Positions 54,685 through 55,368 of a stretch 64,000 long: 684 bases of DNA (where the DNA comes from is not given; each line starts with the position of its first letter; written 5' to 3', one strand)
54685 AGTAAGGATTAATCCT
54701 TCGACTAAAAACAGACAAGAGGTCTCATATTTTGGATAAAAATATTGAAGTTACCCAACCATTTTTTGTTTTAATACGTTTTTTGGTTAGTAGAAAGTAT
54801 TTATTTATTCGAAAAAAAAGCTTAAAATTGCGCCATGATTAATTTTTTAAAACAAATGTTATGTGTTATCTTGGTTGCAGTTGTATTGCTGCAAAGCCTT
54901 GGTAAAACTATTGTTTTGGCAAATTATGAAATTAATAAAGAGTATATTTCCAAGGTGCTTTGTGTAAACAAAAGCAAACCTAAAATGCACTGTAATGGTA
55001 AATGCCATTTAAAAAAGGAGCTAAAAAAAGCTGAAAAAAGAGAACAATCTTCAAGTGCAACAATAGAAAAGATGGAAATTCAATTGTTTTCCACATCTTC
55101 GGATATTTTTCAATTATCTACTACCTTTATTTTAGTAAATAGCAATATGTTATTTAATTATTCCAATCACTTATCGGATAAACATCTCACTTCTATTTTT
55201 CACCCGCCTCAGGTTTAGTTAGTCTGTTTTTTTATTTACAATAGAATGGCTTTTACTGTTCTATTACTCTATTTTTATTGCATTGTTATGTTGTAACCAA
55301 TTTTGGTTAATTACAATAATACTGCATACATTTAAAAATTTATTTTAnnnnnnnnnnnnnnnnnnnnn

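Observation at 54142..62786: Duplicated MbnP/MbnH-type modules with unusual partners: candidate undescribed Bacteroidota metal (copper?) acquisition or maturation system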

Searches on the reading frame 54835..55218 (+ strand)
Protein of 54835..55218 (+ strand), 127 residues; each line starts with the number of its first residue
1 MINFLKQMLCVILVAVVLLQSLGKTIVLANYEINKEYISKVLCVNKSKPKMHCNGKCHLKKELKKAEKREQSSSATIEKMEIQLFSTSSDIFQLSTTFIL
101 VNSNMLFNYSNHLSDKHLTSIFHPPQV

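Call 3: search_protein_families(library=pfam, proteins=[window:54835-55218:+], max_evalue=0.01)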
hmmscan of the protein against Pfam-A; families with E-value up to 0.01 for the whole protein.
window:54835-55218:+ (127 aa): 1 family
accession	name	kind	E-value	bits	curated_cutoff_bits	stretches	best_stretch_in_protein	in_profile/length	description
PF09778.15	Guanylate_cyc_2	-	0.0041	16.9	28.1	1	26-107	54-137/212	Guanylylate cyclase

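Call 4: search_protein_families(library=ncbifam, proteins=[window:54835-55218:+], max_evalue=0.01)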
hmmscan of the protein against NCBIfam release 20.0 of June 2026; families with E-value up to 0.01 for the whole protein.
window:54835-55218:+ (127 aa): 0 families

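Call 6: search_protein_families(library=pfam, proteins=[window:54835-55218:+], max_evalue=10)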
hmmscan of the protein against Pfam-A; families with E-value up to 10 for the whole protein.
window:54835-55218:+ (127 aa): 1 family
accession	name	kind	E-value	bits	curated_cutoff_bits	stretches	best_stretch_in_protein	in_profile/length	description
PF09778.15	Guanylate_cyc_2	-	0.0041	16.9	28.1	1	26-107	54-137/212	Guanylylate cyclase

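Call 10: find_related_loci(query=A1, collection=genome_contigs, flank=10000)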
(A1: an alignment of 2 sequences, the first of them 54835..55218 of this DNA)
Query A1 (127 aa) in genome_contigs; peptide patterns used: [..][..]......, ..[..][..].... (x = any residue, [..] = any of these).
394 stretches matched a pattern; 343 encode a relative of the query (tblastn E <= 1e-3); the best 80 are kept; 80 distinct loci.
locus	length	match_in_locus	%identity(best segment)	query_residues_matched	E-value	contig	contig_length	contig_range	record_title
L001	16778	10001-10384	62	1-127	3e-45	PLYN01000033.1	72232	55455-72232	MAG: Bacteroidetes bacterium isolate palsa_966 73.20120700_P3D.266_contig_36055, whole genome shotgun sequence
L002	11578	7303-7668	48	5-127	2e-32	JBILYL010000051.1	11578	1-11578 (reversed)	MAG: Bacteroidia bacterium isolate ME2019-02-15D0_3300044639_group8_bin100 Rohwer_bin406_scaffold_2529_c1, whole genome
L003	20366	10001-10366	45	3-125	1e-31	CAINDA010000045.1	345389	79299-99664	MAG: uncultured Bacteroidetes bacterium isolate Kiruna_bin-09443 genome assembly, contig: bin-09443:45/72, whole genome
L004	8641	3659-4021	41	5-126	2e-28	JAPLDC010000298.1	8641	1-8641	MAG: Bacteroidetes bacterium isolate LacPavin_0920_WC57_MAG_35_7 LacPavin_0920_WC57_scaffold_816081, whole genome shotgu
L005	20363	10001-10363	41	5-126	2e-28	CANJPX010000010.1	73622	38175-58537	MAG: Bacteroidetes bacterium isolate RH-23may17-678 genome assembly, contig: RH-23may17-C2468-p2, whole genome shotgun s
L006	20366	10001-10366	44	5-127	5e-27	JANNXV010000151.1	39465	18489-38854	MAG: Bacteroidota bacterium isolate VAR_34_metabat_144 VAR_34_k141_2080951, whole genome shotgun sequence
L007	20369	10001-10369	41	2-125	7e-26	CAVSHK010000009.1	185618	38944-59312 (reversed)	MAG: uncultured Bacteroidetes bacterium isolate MFD01476.bin.2.170 genome assembly, contig: contig_116176, whole genome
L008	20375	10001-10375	40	3-127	1e-25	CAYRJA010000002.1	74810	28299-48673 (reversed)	MAG TPA_asm: uncultured Bifidobacteriaceae bacterium isolate binchicken_co16_171 genome assembly, contig: NODE_584_lengt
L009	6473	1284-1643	40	5-125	2e-25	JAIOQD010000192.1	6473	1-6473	MAG: Bacteroidetes bacterium isolate LakeFargette_0920_ALND_MAG_35_6 LacPavin_0920_ALND_scaffold_196356, whole genome sh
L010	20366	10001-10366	38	5-127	4e-25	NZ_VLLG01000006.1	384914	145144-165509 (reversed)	Chitinophaga japonensis strain DSM 13484 LX66DRAFT_scaffold00005.5, whole genome shotgun sequence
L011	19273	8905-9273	38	5-127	4e-25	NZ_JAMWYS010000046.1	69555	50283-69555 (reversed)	Solitalea agri strain MAHUQ-68 GCM70023251_53, whole genome shotgun sequence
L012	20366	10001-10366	42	5-127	5e-25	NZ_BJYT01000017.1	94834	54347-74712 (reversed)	Segetibacter aerophilus strain NBRC 106135 sequence17, whole genome shotgun sequence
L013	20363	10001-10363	44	7-125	1e-24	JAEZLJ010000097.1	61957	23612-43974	MAG: Bacteroidetes bacterium isolate OH_CDB_66 k127_2323051, whole genome shotgun sequence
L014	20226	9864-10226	42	1-125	3e-24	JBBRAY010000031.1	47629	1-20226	MAG: Bacteroidia bacterium isolate Co_metawrap_2317 Cmw_2317_k141_21438776_length_47629_cov_12.0000, whole genome shotgu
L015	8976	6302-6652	44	11-125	4e-24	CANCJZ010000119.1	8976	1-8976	MAG: Flavobacteriaceae bacterium isolate JR-MC-F-240519-58 genome assembly, contig: JR-MC-F-240519-C8488, whole genome s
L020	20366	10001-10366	36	5-127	2e-23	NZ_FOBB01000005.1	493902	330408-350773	Chitinophaga rupis strain DSM 21039, whole genome shotgun sequence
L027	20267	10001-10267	51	4-91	6e-23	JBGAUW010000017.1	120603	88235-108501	MAG: Chitinophagales bacterium isolate MAG_MBR_H10.09 MBRH10-9_opera_contig_664, whole genome shotgun sequence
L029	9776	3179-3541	47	5-126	1e-22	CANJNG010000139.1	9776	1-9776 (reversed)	MAG: Bacteroidetes bacterium isolate RH-23may17-554 genome assembly, contig: RH-23may17-C56257, whole genome shotgun seq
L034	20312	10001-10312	38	21-126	4e-22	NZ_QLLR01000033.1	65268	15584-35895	Pedobacter cryoconitis strain DSM 14825 LY11DRAFT_scaffold00033.33, whole genome shotgun sequence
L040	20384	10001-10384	40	6-127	8e-22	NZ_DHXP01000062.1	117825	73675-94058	MAG: Flavobacterium sp. UBA5153 UBA5153_contig_187, whole genome shotgun sequence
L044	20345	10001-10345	38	8-127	2e-21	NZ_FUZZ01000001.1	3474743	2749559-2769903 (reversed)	Chitinophaga ginsengisegetis strain DSM 18108, whole genome shotgun sequence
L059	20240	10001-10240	44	2-81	1e-20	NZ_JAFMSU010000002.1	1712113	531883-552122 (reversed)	Rufibacter roseolus strain SYSU D00344 NODE_2_length_1712113_cov_20.783706, whole genome shotgun sequence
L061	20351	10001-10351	33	7-125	2e-20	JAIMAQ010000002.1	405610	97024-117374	MAG: Thermoflavifilum sp. isolate HOT.MAX.088 NODE_5_length_405610_cov_32.506743, whole genome shotgun sequence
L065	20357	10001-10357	32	5-126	2e-20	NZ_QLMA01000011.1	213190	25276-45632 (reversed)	Chitinophaga dinghuensis strain DSM 29821 Ga0181032_111, whole genome shotgun sequence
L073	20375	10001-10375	34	5-127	6e-20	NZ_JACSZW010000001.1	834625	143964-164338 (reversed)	Pedobacter sp. N36a NODE_1_length_834625_cov_48.3036, whole genome shotgun sequence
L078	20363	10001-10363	37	6-125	8e-20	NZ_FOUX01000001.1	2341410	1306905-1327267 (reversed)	Chitinophaga sp. YR627, whole genome shotgun sequence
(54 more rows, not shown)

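Call 14: search_protein_families(library=pfam, proteins=[L065:10529-12811:+, L078:12637-13623:+, L061:12828-14054:+, L073:10946-11584:+, L020:12728-14281:+, L003:15267-15659:+, L040:10476-11315:+, L034:10476-10910:+, L001:12601-12990:+, L040:11389-13386:+], max_evalue=0.01)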
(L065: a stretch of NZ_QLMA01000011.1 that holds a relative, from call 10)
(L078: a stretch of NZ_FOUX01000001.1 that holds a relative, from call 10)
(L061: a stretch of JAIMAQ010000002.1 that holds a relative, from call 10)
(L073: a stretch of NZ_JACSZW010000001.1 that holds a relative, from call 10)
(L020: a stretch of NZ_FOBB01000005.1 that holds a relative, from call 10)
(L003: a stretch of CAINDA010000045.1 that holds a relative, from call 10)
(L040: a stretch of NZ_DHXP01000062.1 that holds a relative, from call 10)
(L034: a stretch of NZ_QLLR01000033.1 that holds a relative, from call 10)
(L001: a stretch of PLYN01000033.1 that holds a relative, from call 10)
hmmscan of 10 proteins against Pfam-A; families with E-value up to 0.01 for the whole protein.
L065:10529-12811:+ (760 aa): 4 families
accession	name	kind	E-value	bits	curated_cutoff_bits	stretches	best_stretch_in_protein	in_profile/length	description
PF00593.30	TonB_dep_Rec_b-barrel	-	1.5e-33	117.8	27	1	294-709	10-424/436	TonB dependent receptor-like, beta-barrel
PF07715.20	Plug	-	9.2e-18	65.2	23.9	1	115-220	4-107/107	TonB-dependent Receptor Plug Domain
PF13715.12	CarbopepD_reg_2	-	3.3e-12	46.7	32.2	1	22-104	1-88/88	CarboxypepD_reg-like domain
PF13620.12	CarboxypepD_reg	-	4e-05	24.3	32.3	1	21-80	1-65/82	Carboxypeptidase regulatory-like domain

L078:12637-13623:+ (328 aa): 1 family
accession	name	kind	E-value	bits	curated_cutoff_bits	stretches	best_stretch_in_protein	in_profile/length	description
PF03797.25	Autotransporter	-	0.0033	17.6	26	1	194-295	78-184/255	Autotransporter beta-domain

L061:12828-14054:+ (408 aa): 0 families

L073:10946-11584:+ (212 aa): 3 families
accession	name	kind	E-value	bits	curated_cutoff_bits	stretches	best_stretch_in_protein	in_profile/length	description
PF02630.20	SCO1-SenC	-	2.9e-24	86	22.8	1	52-183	3-133/134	SCO1/SenC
PF00578.27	AhpC-TSA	-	0.00023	21.5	26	1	49-140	4-87/124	AhpC/TSA family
PF08534.16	Redoxin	-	0.001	19.3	26.6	1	49-129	5-83/148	Redoxin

L020:12728-14281:+ (517 aa): 1 family
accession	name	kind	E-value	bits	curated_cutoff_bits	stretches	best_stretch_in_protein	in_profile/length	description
PF03929.21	PepSY_TM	-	6.1e-11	43.1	28.8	1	7-317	2-216/295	PepSY-associated TM region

L003:15267-15659:+ (130 aa): 0 families

L040:10476-11315:+ (279 aa): 1 family
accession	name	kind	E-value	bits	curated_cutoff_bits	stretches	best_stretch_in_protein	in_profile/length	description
PF13115.11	YtkA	-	7.7e-06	26.9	25.9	1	165-249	6-84/85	YtkA-like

L034:10476-10910:+ (144 aa): 0 families

L001:12601-12990:+ (129 aa): 1 family
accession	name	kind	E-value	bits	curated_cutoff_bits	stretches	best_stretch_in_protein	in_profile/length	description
PF07635.16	PSCyt1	-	0.0033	18.5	22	1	53-106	3-57/59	Planctomycete cytochrome C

L040:11389-13386:+ (665 aa): 1 family
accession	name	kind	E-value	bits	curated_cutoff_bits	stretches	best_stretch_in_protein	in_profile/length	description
PF07715.20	Plug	-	0.0003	21.7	23.9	1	49-132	18-100/107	TonB-dependent Receptor Plug Domain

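Call 36: search_protein_families(library=pfam, alignment_id=A3, max_evalue=10)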
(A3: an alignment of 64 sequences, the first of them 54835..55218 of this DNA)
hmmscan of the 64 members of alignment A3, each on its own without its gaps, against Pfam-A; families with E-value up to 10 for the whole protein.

A. member 1, window:54835-55218:+ (127 aa): 1 family
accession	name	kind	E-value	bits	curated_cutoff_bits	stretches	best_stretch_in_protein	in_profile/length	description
PF09778.15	Guanylate_cyc_2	-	0.0041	16.9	28.1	1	26-107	54-137/212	Guanylylate cyclase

B. families by the number of members that match (of 64 scanned): 37 families (the first 25 are shown)
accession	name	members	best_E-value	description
PF10558.14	MTP18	2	0.14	Mitochondrial 18 KDa protein (MTP18)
PF00955.27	HCO3_cotransp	2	0.5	HCO3- transporter integral membrane domain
PF09778.15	Guanylate_cyc_2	1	0.0041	Guanylylate cyclase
PF07768.16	PVL_ORF50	1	0.011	PVL ORF-50-like family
PF07992.20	Pyr_redox_2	1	0.017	Pyridine nucleotide-disulphide oxidoreductase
PF04625.18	DEC-1_N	1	0.017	DEC-1 protein, N-terminal region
PF25284.1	DUF7874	1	0.019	Family of unknown function (DUF7874)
PF10078.15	DUF2316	1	0.029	Uncharacterized protein conserved in bacteria (DUF2316)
PF12999.12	PRKCSH-like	1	0.03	Glucosidase II beta subunit-like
PF04560.25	RNA_pol_Rpb2_7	1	0.039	RNA polymerase Rpb2, domain 7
PF07092.18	TMEM106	1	0.048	TM106 protein C-terminal domain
PF24889.1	CCTL2_WNK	1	0.05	WNK CCTL2 domain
PF06212.17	GRIM-19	1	0.053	GRIM-19 protein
PF05056.17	DUF674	1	0.055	Protein of unknown function (DUF674)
PF12603.13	L_PA-C-like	1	0.056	RNA-directed RNA polymerase L, PA-C-like domain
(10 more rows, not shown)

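Call 60: search_protein_families(library=ncbifam, proteins=[L061:12828-14051:+, L034:10476-10907:+, L003:15267-15656:+, L001:12601-12987:+, L040:10476-11312:+, L065:10529-12811:+, L020:12728-14281:+, L040:11389-13386:+, L073:10946-11584:+], max_evalue=0.01)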
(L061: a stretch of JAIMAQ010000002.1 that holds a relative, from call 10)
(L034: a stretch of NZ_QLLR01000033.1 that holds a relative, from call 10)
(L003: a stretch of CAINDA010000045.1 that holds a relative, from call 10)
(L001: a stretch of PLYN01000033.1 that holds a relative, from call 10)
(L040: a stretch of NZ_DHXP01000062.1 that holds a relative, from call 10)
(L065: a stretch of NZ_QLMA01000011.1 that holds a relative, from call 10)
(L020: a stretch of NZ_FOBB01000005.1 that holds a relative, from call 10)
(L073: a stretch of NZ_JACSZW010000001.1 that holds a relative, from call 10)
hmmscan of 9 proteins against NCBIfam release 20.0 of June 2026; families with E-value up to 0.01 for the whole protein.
L061:12828-14051:+ (408 aa): 0 families

L034:10476-10907:+ (144 aa): 0 families

L003:15267-15656:+ (130 aa): 0 families

L001:12601-12987:+ (129 aa): 1 family
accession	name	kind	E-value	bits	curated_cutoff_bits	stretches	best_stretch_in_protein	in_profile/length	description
NF047812.1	LIC11213_lipo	equivalog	0.00021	21.4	100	1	28-127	32-117/118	LIC11213 family lipoprotein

L040:10476-11312:+ (279 aa): 0 families

L065:10529-12811:+ (760 aa): 25 families
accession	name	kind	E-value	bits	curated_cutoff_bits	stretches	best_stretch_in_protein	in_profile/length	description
TIGR01783.1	TonB-siderophor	subfamily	8.8e-44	150.2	223.5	1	115-753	1-646/649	TonB-dependent siderophore receptor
TIGR01785.1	TonB-hemin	subfamily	2.7e-28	98.8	316.85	1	99-756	1-677/677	TonB-dependent heme/hemoglobin receptor family protein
NF041535.1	TonB_rec_PqqU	equivalog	3e-27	95.2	1200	1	111-728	11-644/676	TonB-dependent receptor PqqU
TIGR04056.1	OMP_RagA_SusC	subfamily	2.2e-21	76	368.25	1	21-221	2-199/981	SusC/RagA family TonB-linked outer membrane protein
TIGR01779.1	TonB-B12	equivalog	4.8e-21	74.9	599.7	1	95-273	24-201/614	TonB-dependent vitamin B12 receptor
TIGR01786.1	TonB-hemlactrns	subfamily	6.7e-21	74.3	323.75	2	101-228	2-136/719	TonB-dependent hemoglobin/transferrin/lactoferrin family receptor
NF007478.2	PRK10064.1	equivalog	2.5e-18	65.7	745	1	98-225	29-157/663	catecholate siderophore receptor CirA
NF047944.1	FoxamRcptFoxA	equivalog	2.3e-17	62.6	1300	2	115-254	53-191/697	ferrioxamine B receptor FoxA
NF007926.1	PRK10641.1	equivalog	8.9e-17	60.8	836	1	95-274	23-200/617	TonB-dependent vitamin B12 receptor BtuB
NF041676.1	FecA_OM_dicitr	equivalog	2e-15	55.8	1100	1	121-622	137-628/773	TonB-dependent Fe(3+) dicitrate receptor FecA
NF007465.0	PRK10044.1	equivalog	3.6e-15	55.2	803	2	480-705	462-673/726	ferrichrome porin FhuA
NF010010.0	PRK13483.1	equivalog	1.8e-14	52.7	927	1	91-227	25-164/660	ligand-gated channel protein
NF010651.0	PRK14050.1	equivalog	4.1e-14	51.6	884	2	106-255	69-215/730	TonB-dependent siderophore receptor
NF010011.0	PRK13484.1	equivalog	3.9e-13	48.5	1197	1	100-226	31-159/682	IreA family TonB-dependent siderophore receptor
NF010038.0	PRK13513.1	equivalog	1.5e-12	46.9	942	1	93-422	29-341/659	ligand-gated channel protein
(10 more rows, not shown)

L020:12728-14281:+ (517 aa): 1 family
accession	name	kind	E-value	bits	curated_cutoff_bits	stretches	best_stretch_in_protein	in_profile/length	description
NF033142.1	efflux_OM_AdeC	exception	0.0093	14.6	975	0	168-227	368-427/465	multidrug efflux RND transporter AdeABC outer membrane channel subunit AdeC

L040:11389-13386:+ (665 aa): 3 families
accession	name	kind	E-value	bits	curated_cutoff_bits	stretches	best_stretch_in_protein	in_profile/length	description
TIGR01778.1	TonB-copper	equivalog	4.2e-36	124.9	472.45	1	49-642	10-603/637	TonB-dependent copper receptor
TIGR01785.1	TonB-hemin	subfamily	2.2e-16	59.5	316.85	1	29-664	15-676/677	TonB-dependent heme/hemoglobin receptor family protein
NF038289.1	Zn_piracy_ZnuD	exception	3.4e-07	29.3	950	1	439-665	466-685/685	zinc piracy TonB-dependent receptor ZnuD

L073:10946-11584:+ (212 aa): 0 families

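Call 75: find_homologous_proteins(query=A3, max_evalue=0.001)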
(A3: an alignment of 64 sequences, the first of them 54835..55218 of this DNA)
Query A3 (64 sequences) (127 aa, profile of the alignment): 2555 proteins with E <= 0.001 among 3280 candidates; the best 120 are listed.
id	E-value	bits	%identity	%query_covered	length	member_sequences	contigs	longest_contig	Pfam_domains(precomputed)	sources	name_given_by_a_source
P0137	2.9e-38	149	61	100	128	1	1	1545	-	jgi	jgi:hypothetical protein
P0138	3.5e-38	148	100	100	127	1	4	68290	-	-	-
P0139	3.7e-38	148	64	99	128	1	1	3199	-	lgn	-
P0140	3.7e-38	148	52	97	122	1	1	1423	-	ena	-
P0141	7.3e-38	147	62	99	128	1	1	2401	-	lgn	-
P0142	9.4e-38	147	48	97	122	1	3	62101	-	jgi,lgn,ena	-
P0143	1.1e-37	147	63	100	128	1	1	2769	-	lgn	-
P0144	1.9e-37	146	63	100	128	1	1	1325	-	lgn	-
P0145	2.7e-37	146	52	97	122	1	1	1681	-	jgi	jgi:hypothetical protein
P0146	2.8e-37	146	61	99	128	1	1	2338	-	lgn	-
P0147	3.0e-37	145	65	99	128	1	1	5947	-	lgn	-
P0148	3.4e-37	145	64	100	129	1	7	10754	-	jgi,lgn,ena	jgi:hypothetical protein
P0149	4.7e-37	145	59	100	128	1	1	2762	-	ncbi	-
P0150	4.9e-37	145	46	96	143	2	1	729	-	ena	-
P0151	8.3e-37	144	58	100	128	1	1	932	-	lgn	-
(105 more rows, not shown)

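Call 81: search_protein_representatives(alignment_id=A7)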
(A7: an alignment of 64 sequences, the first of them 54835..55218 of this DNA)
Query: 64 sequences, 121 profile positions. Proteins with E-value up to 0.001 (for the whole library): 8051; up to 1e-10: 5815; up to 1e-30: 77. The best 150 are listed.
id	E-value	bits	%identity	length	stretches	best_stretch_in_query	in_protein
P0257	4.9e-41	155.9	-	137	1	2-121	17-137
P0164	1.4e-40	154.4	-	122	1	1-121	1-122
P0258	3.1e-39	150.0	-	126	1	1-120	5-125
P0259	1.0e-38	148.4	-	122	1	1-121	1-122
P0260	3.7e-38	146.6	-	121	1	1-121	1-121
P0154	6.1e-38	145.9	-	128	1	2-121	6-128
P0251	2.8e-36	140.5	-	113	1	11-121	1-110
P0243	5.7e-36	139.5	-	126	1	2-120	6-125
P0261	1.4e-35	138.3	-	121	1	1-120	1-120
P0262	1.9e-35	137.8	-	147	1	1-120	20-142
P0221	2.0e-35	137.8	-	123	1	1-121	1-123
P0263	6.3e-35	136.1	-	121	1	3-120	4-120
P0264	1.5e-34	134.9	-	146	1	5-120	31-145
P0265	1.7e-34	134.7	-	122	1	1-120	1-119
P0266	2.1e-34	134.4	-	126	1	1-119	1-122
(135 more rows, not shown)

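Call 87: search_protein_families(library=pfam, proteins=[L061:12828-14051:+, L044:12712-13926:+, L059:12893-14152:+, L034:10476-10907:+, L073:10476-10943:+, L003:15267-15656:+, L029:3748-6231:+, L027:11570-13009:+, L001:15007-15987:-], max_evalue=1)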
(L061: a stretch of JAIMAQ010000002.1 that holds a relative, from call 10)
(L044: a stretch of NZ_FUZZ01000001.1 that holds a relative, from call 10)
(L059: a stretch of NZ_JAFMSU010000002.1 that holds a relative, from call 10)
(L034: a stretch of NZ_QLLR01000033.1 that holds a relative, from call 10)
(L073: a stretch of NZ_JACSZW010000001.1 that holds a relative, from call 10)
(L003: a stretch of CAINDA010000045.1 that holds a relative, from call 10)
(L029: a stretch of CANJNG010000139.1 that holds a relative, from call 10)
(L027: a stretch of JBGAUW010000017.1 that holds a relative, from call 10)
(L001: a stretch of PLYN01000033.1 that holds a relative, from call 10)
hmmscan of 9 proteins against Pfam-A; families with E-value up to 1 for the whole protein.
L061:12828-14051:+ (408 aa): 1 family
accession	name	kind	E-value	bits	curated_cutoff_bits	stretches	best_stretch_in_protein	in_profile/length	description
PF02012.26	BNR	-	0.045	14.2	27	0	133-143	2-12/12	BNR/Asp-box repeat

L044:12712-13926:+ (405 aa): 3 families
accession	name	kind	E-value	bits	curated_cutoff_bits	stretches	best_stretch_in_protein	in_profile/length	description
PF13088.12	BNR_2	-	4e-10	39.9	31.4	1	100-259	56-208/277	BNR repeat-like domain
PF02012.26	BNR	-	9.4e-06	25.3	27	0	132-141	3-12/12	BNR/Asp-box repeat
PF15892.11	BNR_4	-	0.0044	16.9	27.3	1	31-140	88-194/272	BNR repeat-containing family member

L059:12893-14152:+ (420 aa): 3 families
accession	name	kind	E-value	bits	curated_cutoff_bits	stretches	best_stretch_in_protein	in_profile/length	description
PF13088.12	BNR_2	-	4.5e-12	46.3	31.4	2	109-269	55-208/277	BNR repeat-like domain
PF02012.26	BNR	-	4.2e-06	26.4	27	1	141-149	3-11/12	BNR/Asp-box repeat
PF15892.11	BNR_4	-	0.011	15.5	27.3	1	47-87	148-193/272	BNR repeat-containing family member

L034:10476-10907:+ (144 aa): 1 family
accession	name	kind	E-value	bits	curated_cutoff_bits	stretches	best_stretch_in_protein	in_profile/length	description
PF03793.24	PASTA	-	0.03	14.7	23.2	1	100-126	4-30/64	PASTA domain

L073:10476-10943:+ (156 aa): 4 families
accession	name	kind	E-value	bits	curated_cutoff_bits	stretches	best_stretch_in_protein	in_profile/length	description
PF11642.13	Blo-t-5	-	0.0033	17.8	24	1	52-112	17-77/119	Mite allergen Blo t 5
PF02438.21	Adeno_100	-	0.01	14.5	25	1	60-136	337-413/593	Late 100kD protein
PF05531.17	NPV_P10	-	0.013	16.4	29.8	1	56-114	13-73/75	Nucleopolyhedrovirus P10 protein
PF02899.23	Phage_int_SAM_1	-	0.16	12.7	22.3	1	53-88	16-48/83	Phage integrase, N-terminal SAM-like domain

L003:15267-15656:+ (130 aa): 0 families

L029:3748-6231:+ (827 aa): 7 families
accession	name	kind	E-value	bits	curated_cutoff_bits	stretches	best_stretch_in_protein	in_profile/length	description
PF15902.12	Sortilin-Vps10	-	3.1e-11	43.2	33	3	165-247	3-86/446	Sortilin, neurotensin receptor 3,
PF18962.6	Por_Secre_tail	-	2.3e-10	41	27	1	753-824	1-75/75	Secretion system C-terminal sorting domain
PF13004.13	BACON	-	9.8e-09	35.5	25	1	681-737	2-60/61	Putative binding domain, N-terminal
PF19190.6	BACON_2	-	7.9e-05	23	25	1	667-736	16-92/94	Viral BACON domain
PF21544.3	PorZ_N_b_propeller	-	0.0024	18.6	27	1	204-343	6-144/154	TSS9, PorZ, N-terminal beta-propeller domain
PF19755.4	DUF6242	-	0.023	15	29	2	406-473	148-217/217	Domain of unknown function (DUF6242)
PF03478.24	Beta-prop_KIB1-4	-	0.03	14.3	27.4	1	411-472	80-142/242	KIB1-4 beta-propeller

L027:11570-13009:+ (479 aa): 6 families
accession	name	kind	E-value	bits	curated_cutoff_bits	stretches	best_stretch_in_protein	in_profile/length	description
PF19408.5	PKD_6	-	3.3e-12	47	25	1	235-311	2-79/82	PKD-like domain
PF18962.6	Por_Secre_tail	-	9.9e-10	39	27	1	406-475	1-73/75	Secretion system C-terminal sorting domain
PF15902.12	Sortilin-Vps10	-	0.059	12.6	33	1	18-79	3-67/446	Sortilin, neurotensin receptor 3,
PF10647.15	Gmad1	-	0.08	13.2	20.5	1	24-74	192-241/251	Lipoprotein LpqB beta-propeller domain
PF16967.11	TcfC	-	0.17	11.9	29.4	1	437-463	24-50/68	E-set like domain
PF00801.26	PKD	-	0.59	10.6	23.5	1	253-314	17-80/80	PKD domain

L001:15007-15987:- (326 aa): 0 families
